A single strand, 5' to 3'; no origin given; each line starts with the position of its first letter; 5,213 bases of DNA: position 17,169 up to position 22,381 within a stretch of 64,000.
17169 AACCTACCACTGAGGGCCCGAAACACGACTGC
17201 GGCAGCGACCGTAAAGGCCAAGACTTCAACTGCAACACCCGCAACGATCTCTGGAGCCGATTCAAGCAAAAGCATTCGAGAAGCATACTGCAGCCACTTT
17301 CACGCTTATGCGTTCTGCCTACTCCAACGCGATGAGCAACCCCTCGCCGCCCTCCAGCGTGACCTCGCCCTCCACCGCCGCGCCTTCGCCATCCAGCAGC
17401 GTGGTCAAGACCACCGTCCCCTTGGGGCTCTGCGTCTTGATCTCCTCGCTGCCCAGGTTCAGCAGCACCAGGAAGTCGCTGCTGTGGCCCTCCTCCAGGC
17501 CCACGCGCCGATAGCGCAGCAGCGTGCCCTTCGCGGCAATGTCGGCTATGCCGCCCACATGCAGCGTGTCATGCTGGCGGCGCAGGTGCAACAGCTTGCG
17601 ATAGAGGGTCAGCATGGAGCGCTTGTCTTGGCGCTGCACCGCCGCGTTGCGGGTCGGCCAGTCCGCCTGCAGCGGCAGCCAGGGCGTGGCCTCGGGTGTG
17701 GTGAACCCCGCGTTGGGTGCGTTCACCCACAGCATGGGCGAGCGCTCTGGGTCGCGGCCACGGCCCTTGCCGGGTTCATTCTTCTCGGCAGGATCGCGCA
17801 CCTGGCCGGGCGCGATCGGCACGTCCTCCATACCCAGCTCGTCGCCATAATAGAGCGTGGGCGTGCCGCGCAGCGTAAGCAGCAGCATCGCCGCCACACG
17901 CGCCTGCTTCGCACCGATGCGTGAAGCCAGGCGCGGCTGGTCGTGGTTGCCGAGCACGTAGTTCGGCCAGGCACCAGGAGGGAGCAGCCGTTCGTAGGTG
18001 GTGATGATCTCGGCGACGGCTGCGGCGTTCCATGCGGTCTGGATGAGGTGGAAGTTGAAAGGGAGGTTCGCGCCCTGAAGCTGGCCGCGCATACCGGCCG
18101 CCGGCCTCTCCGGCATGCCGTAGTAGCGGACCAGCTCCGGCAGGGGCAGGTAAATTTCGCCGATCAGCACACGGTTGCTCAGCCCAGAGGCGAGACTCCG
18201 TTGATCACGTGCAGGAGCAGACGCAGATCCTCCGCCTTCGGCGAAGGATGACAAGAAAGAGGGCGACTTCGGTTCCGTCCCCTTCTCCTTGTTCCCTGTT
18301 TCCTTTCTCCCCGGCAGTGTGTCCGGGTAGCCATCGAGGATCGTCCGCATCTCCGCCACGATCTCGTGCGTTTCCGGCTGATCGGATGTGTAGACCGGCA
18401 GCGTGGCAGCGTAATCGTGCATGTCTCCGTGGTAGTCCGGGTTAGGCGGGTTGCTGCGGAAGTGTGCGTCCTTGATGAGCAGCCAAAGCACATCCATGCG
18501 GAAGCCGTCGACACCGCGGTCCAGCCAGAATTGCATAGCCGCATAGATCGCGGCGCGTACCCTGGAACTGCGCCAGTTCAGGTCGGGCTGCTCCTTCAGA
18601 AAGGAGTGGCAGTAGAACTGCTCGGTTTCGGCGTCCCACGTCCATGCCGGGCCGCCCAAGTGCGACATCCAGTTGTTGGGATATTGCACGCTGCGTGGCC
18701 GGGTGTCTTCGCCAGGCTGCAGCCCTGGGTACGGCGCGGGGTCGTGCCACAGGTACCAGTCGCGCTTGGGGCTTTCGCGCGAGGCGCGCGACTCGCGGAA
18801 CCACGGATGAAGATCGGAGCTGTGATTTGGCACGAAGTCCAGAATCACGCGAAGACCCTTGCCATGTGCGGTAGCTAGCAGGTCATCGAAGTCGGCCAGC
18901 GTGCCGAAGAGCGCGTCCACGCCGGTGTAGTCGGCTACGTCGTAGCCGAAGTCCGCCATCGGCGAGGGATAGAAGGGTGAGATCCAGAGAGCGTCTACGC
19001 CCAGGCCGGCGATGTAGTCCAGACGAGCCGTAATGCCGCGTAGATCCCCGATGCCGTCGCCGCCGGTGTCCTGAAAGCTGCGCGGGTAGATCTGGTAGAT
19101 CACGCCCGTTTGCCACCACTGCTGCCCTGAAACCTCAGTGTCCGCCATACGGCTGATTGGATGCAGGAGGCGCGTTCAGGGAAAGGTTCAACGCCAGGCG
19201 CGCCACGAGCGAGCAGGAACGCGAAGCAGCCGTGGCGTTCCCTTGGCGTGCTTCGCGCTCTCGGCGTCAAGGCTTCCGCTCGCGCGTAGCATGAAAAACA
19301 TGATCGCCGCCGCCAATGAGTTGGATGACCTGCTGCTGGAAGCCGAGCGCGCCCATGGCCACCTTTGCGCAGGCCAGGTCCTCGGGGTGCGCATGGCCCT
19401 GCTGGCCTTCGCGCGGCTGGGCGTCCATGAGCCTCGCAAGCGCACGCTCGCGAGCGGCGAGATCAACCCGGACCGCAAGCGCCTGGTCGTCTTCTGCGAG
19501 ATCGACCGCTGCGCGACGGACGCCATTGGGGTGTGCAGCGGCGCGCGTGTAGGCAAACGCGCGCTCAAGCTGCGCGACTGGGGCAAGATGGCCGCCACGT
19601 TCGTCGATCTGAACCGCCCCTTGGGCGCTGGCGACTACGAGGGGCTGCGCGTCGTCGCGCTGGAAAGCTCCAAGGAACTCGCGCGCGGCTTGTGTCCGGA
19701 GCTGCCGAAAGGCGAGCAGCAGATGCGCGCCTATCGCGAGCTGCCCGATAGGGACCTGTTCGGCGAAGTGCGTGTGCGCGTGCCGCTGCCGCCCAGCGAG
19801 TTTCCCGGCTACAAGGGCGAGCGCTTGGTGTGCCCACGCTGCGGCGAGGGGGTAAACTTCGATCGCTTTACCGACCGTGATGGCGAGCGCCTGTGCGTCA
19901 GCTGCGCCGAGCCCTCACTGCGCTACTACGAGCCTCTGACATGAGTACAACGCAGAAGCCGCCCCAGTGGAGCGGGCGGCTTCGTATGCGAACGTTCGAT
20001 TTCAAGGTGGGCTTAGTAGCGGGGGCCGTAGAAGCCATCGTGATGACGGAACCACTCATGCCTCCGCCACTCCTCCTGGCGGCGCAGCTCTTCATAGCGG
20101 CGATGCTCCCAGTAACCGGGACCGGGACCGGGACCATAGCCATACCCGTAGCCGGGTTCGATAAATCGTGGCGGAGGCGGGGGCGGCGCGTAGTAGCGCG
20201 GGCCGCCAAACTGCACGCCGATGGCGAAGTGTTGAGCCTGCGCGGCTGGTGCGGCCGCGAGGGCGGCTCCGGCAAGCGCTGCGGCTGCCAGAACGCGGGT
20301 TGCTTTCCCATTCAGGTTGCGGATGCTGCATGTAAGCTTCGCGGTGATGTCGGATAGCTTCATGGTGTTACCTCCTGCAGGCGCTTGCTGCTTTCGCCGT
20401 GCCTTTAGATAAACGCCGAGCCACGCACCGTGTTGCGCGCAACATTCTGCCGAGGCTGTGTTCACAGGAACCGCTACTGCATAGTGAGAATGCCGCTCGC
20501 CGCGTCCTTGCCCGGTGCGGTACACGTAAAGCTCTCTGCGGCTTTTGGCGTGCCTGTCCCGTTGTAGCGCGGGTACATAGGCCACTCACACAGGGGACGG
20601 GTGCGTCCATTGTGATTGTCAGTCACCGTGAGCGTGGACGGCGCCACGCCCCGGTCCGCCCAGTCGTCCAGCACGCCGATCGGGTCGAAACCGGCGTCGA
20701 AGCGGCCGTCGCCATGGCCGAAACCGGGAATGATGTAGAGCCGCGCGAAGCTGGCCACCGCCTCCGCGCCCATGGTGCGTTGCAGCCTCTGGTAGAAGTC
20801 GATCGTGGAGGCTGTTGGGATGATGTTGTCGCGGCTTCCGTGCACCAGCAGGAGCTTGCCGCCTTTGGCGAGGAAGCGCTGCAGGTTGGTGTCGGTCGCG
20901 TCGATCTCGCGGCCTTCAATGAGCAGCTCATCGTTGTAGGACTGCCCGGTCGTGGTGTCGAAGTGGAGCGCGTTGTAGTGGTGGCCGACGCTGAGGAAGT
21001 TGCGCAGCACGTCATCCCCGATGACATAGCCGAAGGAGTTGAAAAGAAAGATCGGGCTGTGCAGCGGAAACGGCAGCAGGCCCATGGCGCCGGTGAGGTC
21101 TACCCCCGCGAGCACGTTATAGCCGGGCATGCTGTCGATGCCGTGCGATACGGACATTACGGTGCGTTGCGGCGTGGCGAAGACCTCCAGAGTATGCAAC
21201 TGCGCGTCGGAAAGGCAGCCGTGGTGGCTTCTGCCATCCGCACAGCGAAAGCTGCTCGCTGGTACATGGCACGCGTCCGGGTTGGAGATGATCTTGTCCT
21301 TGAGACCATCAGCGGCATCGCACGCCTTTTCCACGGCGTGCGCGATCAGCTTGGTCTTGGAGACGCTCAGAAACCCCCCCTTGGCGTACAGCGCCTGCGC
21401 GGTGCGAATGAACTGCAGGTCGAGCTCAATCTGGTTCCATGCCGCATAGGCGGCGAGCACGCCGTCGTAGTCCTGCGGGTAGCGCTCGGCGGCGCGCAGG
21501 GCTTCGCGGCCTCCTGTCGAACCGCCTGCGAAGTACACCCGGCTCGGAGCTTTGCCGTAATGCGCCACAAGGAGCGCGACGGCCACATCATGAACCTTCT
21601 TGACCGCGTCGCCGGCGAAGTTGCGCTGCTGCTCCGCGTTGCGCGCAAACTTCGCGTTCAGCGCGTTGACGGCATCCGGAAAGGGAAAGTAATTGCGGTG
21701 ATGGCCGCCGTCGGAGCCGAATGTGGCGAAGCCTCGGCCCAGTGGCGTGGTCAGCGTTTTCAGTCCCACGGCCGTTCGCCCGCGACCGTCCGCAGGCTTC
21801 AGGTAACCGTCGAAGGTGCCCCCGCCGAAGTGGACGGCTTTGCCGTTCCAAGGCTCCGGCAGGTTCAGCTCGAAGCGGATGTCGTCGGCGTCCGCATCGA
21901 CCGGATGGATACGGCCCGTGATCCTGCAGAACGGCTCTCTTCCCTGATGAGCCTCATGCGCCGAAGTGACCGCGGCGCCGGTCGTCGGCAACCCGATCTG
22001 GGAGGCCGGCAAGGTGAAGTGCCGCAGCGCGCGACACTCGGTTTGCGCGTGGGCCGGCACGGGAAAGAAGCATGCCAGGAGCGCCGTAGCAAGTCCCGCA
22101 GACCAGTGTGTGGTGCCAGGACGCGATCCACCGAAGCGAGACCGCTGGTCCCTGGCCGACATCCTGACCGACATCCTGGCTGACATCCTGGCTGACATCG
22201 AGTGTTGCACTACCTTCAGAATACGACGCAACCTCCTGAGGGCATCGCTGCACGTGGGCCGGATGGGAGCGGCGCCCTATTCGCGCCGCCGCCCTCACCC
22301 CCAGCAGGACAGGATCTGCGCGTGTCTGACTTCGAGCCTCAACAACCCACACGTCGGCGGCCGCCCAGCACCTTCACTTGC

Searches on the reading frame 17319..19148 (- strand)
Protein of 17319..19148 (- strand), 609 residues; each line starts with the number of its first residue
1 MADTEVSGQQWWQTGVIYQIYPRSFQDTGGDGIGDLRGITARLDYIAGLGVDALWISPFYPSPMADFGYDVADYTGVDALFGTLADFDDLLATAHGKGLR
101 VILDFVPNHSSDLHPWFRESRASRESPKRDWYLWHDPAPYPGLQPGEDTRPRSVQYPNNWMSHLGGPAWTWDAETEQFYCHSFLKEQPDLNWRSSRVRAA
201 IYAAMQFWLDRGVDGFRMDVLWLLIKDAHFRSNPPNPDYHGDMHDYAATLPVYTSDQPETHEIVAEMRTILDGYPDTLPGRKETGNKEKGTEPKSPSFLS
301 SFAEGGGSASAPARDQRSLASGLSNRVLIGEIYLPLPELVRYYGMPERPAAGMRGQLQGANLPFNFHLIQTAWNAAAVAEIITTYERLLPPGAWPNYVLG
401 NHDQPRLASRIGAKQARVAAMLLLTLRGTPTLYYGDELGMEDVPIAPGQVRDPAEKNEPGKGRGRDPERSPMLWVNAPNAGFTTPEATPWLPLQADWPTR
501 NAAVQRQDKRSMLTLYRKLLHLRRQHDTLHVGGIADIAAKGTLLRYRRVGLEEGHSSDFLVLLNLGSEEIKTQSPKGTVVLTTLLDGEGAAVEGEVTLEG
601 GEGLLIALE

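Call 52: search_protein_families(library=pfam, proteins=[window:17319-19148:-], max_evalue=0.00001)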
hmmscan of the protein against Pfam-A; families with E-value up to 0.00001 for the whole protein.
window:17319-19148:- (609 aa): 2 families
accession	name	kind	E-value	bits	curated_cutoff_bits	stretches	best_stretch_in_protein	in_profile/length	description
PF00128.31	Alpha-amylase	-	9.3e-124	414.5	22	1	19-531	1-445/446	Alpha amylase, catalytic domain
PF11941.14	DUF3459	-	7.2e-07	29.9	22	1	515-600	1-84/90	Domain of unknown function (DUF3459)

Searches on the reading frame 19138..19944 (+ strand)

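Call 52: search_protein_families(library=pfam, proteins=[window:19138-19944:+], max_evalue=0.00001)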
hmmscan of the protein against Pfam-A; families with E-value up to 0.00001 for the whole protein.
window:19138-19944:+ (268 aa): 1 family
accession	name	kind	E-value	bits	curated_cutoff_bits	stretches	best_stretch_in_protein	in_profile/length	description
PF02663.19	FmdE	-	3.7e-25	89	22.9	1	73-201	2-125/133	FmdE, Molybdenum formylmethanofuran dehydrogenase operon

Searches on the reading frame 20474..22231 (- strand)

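Call 51: search_protein_families(library=pfam, proteins=[window:20474-22231:-], max_evalue=0.00001)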
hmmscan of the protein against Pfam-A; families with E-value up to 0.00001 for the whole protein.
window:20474-22231:- (585 aa): 2 families
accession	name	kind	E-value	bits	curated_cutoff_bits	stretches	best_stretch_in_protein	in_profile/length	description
PF07519.17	Tannase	-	1.5e-99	334.6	29.8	1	102-570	1-489/490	Tannase and feruloyl esterase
PF00326.27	Peptidase_S9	-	1e-05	25.6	22.6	0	456-507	143-188/213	Prolyl oligopeptidase family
